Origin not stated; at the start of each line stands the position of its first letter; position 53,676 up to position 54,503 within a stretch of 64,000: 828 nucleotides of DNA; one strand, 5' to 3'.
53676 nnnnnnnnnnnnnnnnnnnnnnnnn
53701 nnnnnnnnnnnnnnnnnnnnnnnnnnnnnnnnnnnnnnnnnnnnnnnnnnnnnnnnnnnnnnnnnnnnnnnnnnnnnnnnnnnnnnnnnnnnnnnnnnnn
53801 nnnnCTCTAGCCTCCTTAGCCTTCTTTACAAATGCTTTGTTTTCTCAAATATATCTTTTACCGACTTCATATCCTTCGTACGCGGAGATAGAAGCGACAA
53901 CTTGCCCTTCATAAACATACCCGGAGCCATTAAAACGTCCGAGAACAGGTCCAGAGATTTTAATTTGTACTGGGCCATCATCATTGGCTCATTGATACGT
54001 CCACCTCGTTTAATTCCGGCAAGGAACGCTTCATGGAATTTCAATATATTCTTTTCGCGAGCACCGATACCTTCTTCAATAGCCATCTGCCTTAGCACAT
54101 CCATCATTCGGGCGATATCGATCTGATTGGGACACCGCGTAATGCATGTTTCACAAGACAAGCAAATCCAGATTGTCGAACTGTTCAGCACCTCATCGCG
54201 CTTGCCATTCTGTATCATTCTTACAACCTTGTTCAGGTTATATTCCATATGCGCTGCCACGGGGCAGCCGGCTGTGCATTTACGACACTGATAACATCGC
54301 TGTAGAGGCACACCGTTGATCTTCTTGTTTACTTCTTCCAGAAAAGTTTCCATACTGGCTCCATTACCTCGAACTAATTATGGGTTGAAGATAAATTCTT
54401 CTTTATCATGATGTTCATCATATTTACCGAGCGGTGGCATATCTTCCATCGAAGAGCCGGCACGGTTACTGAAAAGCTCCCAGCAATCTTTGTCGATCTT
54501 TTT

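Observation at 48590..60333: Rearranged electron-bifurcation supercluster: hdrL-mvhD-flxC-like-hdrC-hdrB | repeat | flxB-flxA-like | terminator | nfnA-nfnB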

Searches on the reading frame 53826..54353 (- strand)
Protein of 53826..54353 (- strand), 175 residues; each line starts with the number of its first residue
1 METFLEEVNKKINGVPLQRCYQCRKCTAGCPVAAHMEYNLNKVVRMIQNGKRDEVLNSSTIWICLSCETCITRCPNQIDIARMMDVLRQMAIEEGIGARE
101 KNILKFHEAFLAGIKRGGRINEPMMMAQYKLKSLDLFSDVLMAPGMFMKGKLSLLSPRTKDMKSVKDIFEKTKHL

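Call 3: search_protein_families(library=pfam, proteins=[window:53826-54353:-])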
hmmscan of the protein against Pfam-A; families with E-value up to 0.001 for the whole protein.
window:53826-54353:- (175 aa): 8 families
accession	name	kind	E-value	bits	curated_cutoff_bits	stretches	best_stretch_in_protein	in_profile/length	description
PF13183.11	Fer4_8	-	3e-10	40.9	27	1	17-78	2-68/68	4Fe-4S dicluster domain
PF13534.11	Fer4_17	-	2.2e-09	38.2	22.2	1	19-79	1-61/61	4Fe-4S dicluster domain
PF13187.11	Fer4_9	-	5.7e-09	36.3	27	1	19-77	1-50/52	4Fe-4S dicluster domain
PF13237.11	Fer4_10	-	2.5e-06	27.7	25.5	1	18-75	7-53/53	4Fe-4S dicluster domain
PF12838.12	Fer4_7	-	1.1e-05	26.2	27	1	19-77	1-51/52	4Fe-4S dicluster domain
PF14691.11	Fer4_20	-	3.9e-05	23.9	25.8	0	64-97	24-59/113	Dihydroprymidine dehydrogenase domain II, 4Fe-4S cluster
PF25160.1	LdpA_Fe-S-bd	-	0.00054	20.1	27.6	0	13-33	21-41/49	LdpA Fe-S cluster-binding domain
PF13484.11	Fer4_16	-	0.00073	20.7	30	0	19-76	1-65/66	4Fe-4S double cluster binding domain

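Call 4: search_protein_families(library=ncbifam, proteins=[window:53826-54353:-])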
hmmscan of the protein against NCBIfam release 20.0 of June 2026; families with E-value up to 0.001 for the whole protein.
window:53826-54353:- (175 aa): 20 families
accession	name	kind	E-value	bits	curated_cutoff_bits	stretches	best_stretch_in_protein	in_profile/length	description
TIGR03290.1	CoB_CoM_SS_C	equivalog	4.6e-22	78.6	160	1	18-100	2-84/144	CoB--CoM heterodisulfide reductase subunit C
NF041779.1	hetero_SS_HdrC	equivalog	1.9e-21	76.4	350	1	13-104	26-117/198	ferredoxin:CoB-CoM heterodisulfide reductase subunit HdrC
NF041890.1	hdrC_Methbact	equivalog_domain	3.2e-19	69.3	270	1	13-111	24-122/192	ferredoxin:CoB-CoM heterodisulfide reductase subunit HdrC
NF038018.1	qmoC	equivalog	6.1e-17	62.1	300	1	4-94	5-94/360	quinone-interacting membrane-bound oxidoreductase complex subunit QmoC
NF004898.0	PRK06259.1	equivalog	2.4e-10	39.7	385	1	15-100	131-225/488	fumarate reductase (CoM/CoB) subunit TfrB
NF008369.0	PRK11168.1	equivalog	5.5e-09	35.4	278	1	16-112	9-101/401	anaerobic glycerol-3-phosphate dehydrogenase subunit C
NF009226.0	PRK12576.1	equivalog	7.9e-08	32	344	1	19-168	155-311/317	succinate dehydrogenase/fumarate reductase iron-sulfur subunit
NF042952.1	MFR_FeS_SdhB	equivalog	9.9e-08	31.3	600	1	59-152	199-290/320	8-methylmenaquinol:fumarate reductase iron-sulfur subunit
NF009227.0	PRK12577.1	equivalog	5.8e-06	25.2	349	1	49-173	194-323/330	succinate dehydrogenase/fumarate reductase iron-sulfur subunit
NF045670.1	quin_L_LdhH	equivalog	1.2e-05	23.8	800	1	62-134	354-430/706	L-lactate dehydrogenase (quinone) large subunit LdhH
TIGR03379.1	glycerol3P_GlpC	equivalog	4.1e-05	22.5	279.9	1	18-125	5-110/397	anaerobic glycerol-3-phosphate dehydrogenase subunit GlpC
TIGR01945.1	rnfC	subfamily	6.3e-05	21.7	245.95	1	10-84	355-424/435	RnfABCDGE type electron transport complex subunit C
TIGR00314.1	cdhA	equivalog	8.8e-05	20.5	781.3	1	17-87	398-462/784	CO dehydrogenase/acetyl-CoA synthase complex subunit alpha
NF008434.0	PRK11274.1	equivalog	0.00013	21.1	333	0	17-96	22-106/409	glycolate oxidase subunit GlcF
NF041837.1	rnfC_Methano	equivalog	0.00016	20.6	650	1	18-85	358-420/438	Rnf electron transport complex subunit RnfC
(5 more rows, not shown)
